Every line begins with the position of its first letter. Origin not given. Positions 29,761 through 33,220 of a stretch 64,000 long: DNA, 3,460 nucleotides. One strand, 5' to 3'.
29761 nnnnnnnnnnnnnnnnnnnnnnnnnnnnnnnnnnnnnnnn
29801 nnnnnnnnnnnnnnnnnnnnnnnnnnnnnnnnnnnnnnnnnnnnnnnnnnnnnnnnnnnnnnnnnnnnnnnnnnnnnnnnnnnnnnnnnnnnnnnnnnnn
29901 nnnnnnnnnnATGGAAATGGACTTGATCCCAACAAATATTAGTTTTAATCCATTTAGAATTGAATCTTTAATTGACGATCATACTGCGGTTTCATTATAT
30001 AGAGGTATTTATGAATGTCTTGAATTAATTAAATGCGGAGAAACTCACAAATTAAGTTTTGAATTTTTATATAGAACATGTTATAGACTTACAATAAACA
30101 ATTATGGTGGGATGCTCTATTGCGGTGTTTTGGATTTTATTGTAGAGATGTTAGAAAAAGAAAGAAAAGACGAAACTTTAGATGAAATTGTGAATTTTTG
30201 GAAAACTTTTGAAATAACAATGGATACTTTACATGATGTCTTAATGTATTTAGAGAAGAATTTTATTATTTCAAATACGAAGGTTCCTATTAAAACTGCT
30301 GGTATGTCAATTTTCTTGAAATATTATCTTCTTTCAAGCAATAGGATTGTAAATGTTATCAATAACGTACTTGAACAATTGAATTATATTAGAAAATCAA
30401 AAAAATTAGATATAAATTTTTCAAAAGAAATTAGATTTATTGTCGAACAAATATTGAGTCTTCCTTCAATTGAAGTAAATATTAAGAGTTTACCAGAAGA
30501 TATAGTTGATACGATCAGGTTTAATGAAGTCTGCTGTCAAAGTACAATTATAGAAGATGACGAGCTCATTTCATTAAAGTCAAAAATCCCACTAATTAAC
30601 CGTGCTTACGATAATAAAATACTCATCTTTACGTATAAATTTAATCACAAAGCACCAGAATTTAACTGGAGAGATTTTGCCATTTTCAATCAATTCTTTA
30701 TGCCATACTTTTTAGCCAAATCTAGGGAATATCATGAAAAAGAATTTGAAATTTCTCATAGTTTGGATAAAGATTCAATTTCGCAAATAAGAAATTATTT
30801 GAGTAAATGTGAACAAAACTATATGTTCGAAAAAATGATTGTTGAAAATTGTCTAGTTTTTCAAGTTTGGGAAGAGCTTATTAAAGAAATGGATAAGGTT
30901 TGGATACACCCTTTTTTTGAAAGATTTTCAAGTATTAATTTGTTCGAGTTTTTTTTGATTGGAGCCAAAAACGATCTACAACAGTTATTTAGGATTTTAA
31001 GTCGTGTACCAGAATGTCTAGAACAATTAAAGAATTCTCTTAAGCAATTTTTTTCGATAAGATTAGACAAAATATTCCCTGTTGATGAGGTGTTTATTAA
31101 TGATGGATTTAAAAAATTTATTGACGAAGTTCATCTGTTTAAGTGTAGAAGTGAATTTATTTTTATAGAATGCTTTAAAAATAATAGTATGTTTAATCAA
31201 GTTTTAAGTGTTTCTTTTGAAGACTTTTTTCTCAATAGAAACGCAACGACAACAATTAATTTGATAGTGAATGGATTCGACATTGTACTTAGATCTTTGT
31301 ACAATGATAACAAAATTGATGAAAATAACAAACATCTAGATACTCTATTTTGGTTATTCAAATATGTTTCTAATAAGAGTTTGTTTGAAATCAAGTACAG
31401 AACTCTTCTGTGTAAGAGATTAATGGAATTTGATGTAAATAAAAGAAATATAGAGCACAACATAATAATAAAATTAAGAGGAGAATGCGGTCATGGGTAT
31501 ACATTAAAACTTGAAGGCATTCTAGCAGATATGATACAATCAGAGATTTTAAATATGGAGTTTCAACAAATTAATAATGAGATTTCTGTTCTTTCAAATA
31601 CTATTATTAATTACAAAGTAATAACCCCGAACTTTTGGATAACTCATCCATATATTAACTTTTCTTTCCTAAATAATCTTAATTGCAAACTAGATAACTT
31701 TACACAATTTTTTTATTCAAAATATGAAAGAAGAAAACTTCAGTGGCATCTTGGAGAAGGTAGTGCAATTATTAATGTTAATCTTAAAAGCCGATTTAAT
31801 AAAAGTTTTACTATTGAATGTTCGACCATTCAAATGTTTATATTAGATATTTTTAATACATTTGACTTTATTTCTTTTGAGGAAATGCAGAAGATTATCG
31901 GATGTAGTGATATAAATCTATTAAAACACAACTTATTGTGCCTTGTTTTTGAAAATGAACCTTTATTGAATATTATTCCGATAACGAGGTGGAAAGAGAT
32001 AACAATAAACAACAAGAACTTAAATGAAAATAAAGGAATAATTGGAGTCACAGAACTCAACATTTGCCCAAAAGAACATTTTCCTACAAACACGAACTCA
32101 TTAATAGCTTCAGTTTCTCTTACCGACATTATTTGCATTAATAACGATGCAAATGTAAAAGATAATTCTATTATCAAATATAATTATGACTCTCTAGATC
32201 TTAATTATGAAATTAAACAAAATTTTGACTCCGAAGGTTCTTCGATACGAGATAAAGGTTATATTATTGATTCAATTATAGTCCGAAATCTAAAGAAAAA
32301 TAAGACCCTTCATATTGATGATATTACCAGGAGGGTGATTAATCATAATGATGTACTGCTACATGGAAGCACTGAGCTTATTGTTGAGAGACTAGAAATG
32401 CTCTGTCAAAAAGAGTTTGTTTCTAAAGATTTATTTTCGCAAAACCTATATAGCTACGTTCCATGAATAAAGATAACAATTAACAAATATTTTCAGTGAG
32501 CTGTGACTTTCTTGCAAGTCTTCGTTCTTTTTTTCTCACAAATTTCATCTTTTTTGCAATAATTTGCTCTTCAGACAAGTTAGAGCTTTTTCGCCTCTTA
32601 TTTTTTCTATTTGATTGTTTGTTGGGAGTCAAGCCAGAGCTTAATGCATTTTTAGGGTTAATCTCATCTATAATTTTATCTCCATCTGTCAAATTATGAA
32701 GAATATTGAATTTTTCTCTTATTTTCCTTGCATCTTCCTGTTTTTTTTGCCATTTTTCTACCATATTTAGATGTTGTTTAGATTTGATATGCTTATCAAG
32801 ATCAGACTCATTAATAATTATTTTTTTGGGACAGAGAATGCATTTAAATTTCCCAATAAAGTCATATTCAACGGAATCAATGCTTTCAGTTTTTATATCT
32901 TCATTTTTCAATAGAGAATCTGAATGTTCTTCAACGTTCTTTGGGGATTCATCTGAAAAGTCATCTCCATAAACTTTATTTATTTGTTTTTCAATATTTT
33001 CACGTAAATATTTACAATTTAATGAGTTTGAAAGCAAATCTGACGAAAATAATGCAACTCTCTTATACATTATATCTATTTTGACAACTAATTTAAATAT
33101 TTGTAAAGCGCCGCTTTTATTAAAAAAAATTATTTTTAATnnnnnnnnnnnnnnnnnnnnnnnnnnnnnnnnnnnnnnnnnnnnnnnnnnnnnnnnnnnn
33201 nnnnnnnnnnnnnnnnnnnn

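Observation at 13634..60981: Convergent gene pairs with stop codons 1-25 nt apart imply obligatory 3' UTR overlap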

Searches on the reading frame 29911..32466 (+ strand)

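Call 7: search_protein_families(library=pfam, proteins=[window:29911-32466:+], max_evalue=0.01)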
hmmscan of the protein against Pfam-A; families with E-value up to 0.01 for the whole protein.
window:29911-32466:+ (851 aa): 2 families
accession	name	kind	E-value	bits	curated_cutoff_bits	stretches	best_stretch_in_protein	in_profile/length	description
PF00888.28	Cullin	-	1.8e-76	258.7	33.2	2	257-690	169-603/620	Cullin family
PF10557.15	Cullin_Nedd8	-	6.2e-07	29.8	36.9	1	781-840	1-60/63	Cullin protein neddylation domain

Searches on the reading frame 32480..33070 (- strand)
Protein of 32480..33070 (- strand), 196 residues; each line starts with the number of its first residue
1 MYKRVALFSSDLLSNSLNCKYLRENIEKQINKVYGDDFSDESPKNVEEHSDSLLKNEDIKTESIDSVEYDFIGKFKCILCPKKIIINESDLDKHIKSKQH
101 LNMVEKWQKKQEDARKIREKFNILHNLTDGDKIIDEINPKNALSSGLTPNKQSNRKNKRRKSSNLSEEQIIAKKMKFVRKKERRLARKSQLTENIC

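Call 7: search_protein_families(library=pfam, proteins=[window:32480-33070:-], max_evalue=0.01)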
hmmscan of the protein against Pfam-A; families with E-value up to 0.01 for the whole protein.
window:32480-33070:- (196 aa): 2 families
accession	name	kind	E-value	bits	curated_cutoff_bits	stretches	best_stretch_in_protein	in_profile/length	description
PF12171.14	zf-C2H2_jaz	-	6.5e-06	26.6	22.6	1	74-100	1-26/27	Zinc-finger double-stranded RNA-binding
PF12756.13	zf-C2H2_2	-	0.0015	19.1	26.9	1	73-112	49-87/100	C2H2 type zinc-finger (2 copies)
